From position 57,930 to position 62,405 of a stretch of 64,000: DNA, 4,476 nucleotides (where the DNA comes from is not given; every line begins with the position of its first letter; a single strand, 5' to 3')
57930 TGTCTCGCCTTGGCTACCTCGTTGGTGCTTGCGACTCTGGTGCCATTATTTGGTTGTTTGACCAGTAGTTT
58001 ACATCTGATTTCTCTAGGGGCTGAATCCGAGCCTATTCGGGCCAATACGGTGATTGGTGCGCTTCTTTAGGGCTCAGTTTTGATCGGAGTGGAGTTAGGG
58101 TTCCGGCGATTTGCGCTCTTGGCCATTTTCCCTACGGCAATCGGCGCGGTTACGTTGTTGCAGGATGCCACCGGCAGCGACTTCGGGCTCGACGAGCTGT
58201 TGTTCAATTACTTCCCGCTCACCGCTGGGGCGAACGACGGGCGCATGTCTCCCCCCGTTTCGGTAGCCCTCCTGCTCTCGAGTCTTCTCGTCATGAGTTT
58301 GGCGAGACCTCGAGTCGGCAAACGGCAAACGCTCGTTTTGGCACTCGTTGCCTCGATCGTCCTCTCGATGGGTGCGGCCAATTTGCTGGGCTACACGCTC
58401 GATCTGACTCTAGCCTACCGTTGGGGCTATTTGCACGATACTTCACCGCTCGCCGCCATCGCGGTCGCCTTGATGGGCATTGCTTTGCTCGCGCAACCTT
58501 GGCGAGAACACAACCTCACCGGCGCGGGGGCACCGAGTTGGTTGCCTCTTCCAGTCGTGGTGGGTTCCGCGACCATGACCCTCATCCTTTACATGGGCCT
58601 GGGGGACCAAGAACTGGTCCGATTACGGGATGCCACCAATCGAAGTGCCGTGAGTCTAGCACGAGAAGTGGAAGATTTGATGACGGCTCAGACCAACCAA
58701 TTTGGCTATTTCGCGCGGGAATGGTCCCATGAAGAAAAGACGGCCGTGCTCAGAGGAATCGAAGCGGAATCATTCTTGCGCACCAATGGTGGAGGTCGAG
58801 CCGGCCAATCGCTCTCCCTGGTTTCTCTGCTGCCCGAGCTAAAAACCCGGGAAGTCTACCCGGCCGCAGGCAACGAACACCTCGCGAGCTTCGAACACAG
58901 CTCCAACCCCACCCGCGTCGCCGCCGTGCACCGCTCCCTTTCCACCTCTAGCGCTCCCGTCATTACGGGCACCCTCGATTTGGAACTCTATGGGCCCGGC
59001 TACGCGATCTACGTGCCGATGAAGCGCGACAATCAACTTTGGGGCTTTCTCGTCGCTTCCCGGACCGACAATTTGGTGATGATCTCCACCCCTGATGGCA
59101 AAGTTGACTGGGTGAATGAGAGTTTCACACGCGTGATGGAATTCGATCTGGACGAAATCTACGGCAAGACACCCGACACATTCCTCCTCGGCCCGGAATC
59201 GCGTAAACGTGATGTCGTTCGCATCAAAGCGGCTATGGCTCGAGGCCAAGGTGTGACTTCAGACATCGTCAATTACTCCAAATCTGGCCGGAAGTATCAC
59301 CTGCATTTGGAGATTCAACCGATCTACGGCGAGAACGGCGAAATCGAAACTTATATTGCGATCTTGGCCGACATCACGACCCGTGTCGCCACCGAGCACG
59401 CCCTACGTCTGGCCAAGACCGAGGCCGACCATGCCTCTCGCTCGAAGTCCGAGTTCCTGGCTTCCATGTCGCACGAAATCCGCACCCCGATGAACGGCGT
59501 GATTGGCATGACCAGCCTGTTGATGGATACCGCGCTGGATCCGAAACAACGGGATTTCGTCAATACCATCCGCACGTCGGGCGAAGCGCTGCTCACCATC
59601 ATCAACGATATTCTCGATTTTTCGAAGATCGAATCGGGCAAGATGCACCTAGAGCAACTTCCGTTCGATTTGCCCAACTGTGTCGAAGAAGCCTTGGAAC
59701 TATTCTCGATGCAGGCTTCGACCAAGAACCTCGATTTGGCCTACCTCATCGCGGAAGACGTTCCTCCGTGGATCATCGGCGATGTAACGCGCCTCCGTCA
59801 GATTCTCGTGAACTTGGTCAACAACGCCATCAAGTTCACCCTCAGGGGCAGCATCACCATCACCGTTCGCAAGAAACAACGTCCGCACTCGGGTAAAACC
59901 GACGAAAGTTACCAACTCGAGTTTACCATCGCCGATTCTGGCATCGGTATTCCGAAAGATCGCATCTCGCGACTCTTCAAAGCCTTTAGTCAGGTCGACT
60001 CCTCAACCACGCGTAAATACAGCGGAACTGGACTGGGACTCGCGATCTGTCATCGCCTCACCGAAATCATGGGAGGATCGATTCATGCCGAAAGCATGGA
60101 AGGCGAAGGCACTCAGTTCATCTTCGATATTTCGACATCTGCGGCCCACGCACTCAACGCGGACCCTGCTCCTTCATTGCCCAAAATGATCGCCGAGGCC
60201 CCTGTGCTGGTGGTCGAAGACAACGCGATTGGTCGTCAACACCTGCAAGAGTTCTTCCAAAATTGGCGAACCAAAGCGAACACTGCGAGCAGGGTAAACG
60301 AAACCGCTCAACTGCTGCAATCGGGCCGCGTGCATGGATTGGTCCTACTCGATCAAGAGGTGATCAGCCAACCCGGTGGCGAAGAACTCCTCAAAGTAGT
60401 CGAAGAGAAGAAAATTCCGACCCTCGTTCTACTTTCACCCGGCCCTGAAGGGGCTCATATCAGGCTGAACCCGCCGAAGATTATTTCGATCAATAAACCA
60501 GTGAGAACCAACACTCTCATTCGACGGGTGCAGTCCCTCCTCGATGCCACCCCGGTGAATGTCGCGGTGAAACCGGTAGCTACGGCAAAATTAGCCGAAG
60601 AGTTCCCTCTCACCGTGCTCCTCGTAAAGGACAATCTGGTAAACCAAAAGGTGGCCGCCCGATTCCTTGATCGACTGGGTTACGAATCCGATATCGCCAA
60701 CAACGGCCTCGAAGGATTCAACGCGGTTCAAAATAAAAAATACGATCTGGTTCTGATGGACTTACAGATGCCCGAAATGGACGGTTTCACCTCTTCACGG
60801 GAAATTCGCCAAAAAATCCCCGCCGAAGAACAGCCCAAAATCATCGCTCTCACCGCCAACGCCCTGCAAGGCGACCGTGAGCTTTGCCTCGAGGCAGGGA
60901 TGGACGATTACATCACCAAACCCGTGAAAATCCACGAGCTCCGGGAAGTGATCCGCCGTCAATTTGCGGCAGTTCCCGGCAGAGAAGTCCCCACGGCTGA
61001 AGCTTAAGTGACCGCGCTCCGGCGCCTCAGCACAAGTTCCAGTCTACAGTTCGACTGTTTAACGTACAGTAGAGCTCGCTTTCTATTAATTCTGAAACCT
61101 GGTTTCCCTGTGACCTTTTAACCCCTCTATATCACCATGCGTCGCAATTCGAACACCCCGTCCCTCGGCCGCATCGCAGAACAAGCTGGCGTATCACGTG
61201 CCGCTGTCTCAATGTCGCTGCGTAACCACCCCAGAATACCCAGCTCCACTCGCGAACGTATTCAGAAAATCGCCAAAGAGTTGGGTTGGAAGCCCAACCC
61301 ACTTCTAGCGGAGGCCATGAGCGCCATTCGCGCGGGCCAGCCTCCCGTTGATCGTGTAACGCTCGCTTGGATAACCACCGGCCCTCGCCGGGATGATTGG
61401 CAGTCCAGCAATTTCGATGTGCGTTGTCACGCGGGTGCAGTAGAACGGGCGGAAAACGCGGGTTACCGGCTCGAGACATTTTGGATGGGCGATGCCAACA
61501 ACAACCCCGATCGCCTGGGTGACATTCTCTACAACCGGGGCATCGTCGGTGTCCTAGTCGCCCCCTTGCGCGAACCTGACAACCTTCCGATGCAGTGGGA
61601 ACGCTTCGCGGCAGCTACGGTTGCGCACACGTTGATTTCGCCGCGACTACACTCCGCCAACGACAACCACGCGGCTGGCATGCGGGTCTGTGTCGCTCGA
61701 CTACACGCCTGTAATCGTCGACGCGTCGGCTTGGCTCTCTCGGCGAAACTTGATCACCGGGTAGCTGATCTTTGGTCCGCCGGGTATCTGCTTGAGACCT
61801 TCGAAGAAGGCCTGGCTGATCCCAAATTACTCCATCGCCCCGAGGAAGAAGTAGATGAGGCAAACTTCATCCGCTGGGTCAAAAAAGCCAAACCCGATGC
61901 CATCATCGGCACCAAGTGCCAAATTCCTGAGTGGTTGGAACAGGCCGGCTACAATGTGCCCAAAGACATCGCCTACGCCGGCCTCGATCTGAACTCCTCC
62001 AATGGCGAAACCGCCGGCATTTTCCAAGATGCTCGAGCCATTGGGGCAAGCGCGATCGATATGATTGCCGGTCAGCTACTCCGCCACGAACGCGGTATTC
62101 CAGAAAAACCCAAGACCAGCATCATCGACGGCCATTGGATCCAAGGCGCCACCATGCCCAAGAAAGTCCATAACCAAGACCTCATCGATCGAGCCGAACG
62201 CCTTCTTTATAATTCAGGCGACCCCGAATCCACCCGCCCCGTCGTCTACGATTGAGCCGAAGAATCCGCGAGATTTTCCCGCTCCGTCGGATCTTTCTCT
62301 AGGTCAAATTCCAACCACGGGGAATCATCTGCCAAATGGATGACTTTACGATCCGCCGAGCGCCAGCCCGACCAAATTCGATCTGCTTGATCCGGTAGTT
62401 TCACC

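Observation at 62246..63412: Sulfatase homolog stripped of nucleophile and metal ligands, converging on a LacI regulator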

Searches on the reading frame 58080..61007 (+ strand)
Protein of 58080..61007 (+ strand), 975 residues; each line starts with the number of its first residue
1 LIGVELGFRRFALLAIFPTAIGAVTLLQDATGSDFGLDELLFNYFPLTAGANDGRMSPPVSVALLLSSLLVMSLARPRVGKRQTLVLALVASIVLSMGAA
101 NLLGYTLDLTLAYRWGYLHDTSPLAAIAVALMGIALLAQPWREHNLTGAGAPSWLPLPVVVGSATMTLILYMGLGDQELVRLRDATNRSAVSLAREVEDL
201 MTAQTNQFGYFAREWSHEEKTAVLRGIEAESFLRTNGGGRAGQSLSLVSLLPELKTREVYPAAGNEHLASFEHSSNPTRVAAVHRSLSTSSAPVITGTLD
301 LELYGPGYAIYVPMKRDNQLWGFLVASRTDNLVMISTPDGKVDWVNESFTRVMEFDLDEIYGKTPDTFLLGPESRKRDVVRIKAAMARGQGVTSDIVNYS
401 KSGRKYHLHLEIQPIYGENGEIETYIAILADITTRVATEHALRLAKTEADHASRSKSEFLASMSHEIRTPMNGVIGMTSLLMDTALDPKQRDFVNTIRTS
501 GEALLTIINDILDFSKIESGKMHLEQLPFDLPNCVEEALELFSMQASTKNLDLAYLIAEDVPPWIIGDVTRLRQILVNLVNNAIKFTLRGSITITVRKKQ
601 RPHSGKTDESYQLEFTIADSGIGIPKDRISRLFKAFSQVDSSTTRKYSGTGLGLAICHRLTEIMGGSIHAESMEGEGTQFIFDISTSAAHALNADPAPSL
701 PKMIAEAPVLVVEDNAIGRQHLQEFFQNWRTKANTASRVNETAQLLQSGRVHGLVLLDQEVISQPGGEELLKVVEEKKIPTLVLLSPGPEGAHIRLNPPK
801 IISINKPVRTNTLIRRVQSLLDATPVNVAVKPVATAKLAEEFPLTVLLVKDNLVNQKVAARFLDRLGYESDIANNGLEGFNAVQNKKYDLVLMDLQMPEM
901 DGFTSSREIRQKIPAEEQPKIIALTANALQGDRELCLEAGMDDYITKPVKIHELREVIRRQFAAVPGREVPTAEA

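Call 29: search_protein_families(library=pfam, proteins=[window:58080-61007:+], max_evalue=1)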
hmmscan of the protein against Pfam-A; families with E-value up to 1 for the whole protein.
window:58080-61007:+ (975 aa): 12 families
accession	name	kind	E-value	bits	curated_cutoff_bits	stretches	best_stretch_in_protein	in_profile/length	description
PF00072.30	Response_reg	-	2e-30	105.7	30.2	2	846-958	1-110/111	Response regulator receiver domain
PF02518.31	HATPase_c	-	3e-30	105.3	26.4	1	567-684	1-107/111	Histidine kinase-, DNA gyrase B-, and HSP90-like ATPase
PF00512.31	HisKA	-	1.5e-23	83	26.9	1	455-520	1-66/66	His Kinase A (phospho-acceptor) domain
PF13426.13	PAS_9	-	1.3e-13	51.6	27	1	333-433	4-102/103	PAS domain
PF08448.16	PAS_4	-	1.6e-10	41.6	23.1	1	330-436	6-109/110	PAS fold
PF00989.32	PAS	-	1.2e-05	25.7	22.6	1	330-432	11-113/113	PAS fold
PF03924.19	CHASE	-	0.00012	22.4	25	1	259-327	70-151/189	CHASE domain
PF24896.1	Receiver_CRE1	-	0.0048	17.6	27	1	844-951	7-124/136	AHK4/CRE1/WOL first receiver domain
PF13589.12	HATPase_c_3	-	0.012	16.1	25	1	574-669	5-94/137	Histidine kinase-, DNA gyrase B-, and HSP90-like ATPase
PF08447.18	PAS_3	-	0.015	16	25.6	1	345-428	4-88/89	PAS fold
PF23198.2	PDE8A_N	-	0.017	15.5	29.6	1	843-934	9-101/147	PDE8A-like, N-terminal domain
PF24729.2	Acb2_Tad1_hairpin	-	0.13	12.9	27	1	486-526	5-47/58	Acb2/Tad1, hairpin domain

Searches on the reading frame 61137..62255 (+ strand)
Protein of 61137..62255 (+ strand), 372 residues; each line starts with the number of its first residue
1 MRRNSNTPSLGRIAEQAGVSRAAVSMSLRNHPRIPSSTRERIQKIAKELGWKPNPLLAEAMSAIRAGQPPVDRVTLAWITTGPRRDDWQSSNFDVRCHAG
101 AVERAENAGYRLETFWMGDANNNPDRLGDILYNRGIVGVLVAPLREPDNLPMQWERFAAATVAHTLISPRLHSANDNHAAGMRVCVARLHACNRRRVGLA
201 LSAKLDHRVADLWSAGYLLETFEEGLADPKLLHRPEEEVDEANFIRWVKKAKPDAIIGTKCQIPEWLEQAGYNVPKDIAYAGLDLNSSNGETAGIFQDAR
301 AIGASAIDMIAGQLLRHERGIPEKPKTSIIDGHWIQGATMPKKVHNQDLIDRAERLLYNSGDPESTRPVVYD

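Call 3: search_protein_families(library=pfam, proteins=[window:61137-62255:+], max_evalue=0.01)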
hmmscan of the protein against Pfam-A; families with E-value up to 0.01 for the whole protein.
window:61137-62255:+ (372 aa): 2 families
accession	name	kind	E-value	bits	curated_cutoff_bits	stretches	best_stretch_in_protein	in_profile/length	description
PF00356.27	LacI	-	4.7e-11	42.7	27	1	13-54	5-46/46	Bacterial regulatory proteins, lacI family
PF13377.12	Peripla_BP_3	-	5.1e-08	33.6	26.5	1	187-330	2-157/167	Periplasmic binding protein-like domain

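Call 4: search_protein_families(library=ncbifam, proteins=[window:61137-62255:+], max_evalue=0.01)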
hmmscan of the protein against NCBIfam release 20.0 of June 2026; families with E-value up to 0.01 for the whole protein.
window:61137-62255:+ (372 aa): 10 families
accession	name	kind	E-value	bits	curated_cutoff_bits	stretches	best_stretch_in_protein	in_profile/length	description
NF051853.1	TransRegUriRCory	equivalog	5.8e-10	38.8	550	1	8-62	1-54/327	transcriptional regulator UriR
NF007449.0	PRK10014.1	subfamily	3.7e-08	32.8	310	1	12-147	11-132/342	Mal regulon transcriptional regulator MalI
NF052440.1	TransRegGNTRPSEAE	equivalog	8.8e-08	31.6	400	1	4-62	2-59/333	HTH-type transcriptional regulator GntR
NF008269.0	PRK11041.1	equivalog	3.8e-05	22.9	436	1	7-56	9-58/342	DNA-binding transcriptional regulator CytR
NF047341.1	lactose_RbsR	equivalog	7e-05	22.3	382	1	13-55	8-51/331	ribose utilization transcriptional repressor RbsR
NF047913.1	TransRegIdnR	equivalog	0.00022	20.6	500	1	9-55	7-53/331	DNA-binding transcriptional regulator IdnR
NF007706.0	PRK10401.1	equivalog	0.00028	20.3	555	1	13-55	7-49/346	HTH-type transcriptional regulator GalS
TIGR02417.1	fruct_sucro_rep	subfamily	0.00045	19.6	389.55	1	10-56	2-51/327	D-fructose-responsive transcription factor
NF007075.0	PRK09526.1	subfamily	0.00048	19.2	340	1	9-55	7-53/358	LacI family DNA-binding transcriptional regulator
TIGR02405.1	trehalos_R_Ecol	equivalog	0.00091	18.7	357.35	1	13-61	7-54/311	trehalose operon repressor TreR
